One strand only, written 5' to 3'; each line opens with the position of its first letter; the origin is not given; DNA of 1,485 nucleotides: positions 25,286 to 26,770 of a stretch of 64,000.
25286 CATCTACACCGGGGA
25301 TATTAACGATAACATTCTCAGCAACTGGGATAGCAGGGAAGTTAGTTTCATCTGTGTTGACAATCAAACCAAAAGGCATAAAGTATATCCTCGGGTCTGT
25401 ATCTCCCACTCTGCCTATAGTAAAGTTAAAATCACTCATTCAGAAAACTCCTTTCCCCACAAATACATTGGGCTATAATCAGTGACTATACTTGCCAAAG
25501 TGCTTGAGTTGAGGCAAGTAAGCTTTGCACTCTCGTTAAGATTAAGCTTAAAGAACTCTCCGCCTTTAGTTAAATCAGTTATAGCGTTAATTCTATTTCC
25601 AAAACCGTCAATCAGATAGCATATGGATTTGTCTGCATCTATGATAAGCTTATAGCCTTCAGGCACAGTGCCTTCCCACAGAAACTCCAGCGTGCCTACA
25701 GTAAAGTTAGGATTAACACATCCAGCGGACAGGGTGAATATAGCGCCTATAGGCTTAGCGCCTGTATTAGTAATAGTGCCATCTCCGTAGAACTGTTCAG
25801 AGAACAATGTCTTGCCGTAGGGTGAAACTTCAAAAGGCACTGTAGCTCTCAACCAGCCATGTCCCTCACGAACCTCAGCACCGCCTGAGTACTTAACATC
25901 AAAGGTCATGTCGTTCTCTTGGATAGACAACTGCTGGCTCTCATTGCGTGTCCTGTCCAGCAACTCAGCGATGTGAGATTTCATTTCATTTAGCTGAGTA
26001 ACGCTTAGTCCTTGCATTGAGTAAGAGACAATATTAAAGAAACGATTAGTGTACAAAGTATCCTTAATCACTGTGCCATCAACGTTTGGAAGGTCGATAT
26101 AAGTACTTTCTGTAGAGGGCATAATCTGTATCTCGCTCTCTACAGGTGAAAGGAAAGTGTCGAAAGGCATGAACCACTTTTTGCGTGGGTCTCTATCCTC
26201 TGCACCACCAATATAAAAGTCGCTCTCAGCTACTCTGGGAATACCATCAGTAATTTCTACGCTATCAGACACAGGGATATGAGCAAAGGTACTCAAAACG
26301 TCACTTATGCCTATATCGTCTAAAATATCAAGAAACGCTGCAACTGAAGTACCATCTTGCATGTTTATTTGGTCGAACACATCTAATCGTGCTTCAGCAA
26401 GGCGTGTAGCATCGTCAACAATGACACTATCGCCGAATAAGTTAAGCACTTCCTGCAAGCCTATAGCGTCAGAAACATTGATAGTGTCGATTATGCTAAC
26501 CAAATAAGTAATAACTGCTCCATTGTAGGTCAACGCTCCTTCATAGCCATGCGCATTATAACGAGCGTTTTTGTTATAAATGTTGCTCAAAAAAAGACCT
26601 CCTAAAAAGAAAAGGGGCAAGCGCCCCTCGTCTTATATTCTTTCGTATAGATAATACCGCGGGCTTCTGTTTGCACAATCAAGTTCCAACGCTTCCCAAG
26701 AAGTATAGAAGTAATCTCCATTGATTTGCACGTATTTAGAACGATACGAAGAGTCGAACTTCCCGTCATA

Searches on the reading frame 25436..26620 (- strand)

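Call 7: search_protein_families(library=pfam, proteins=[window:25436-26620:-], max_evalue=0.01)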
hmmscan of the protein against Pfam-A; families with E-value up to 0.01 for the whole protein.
window:25436-26620:- (394 aa): 0 families

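Call 17: search_protein_families(library=ncbifam, proteins=[window:25436-26620:-], max_evalue=0.1)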
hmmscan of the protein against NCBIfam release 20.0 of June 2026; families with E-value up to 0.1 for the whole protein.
window:25436-26620:- (394 aa): 0 families

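Call 54: search_protein_families(library=phrogs, proteins=[window:25436-26620:-], max_evalue=0.001)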
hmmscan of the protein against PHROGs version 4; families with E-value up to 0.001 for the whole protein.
window:25436-26620:- (394 aa): 2 families
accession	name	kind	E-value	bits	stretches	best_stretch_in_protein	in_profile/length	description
phrog_33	-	tail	2.7e-13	50.8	1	166-389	63-280/651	distal tail protein Dit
phrog_5360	-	tail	0.00071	19.9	0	279-354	187-264/292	minor tail protein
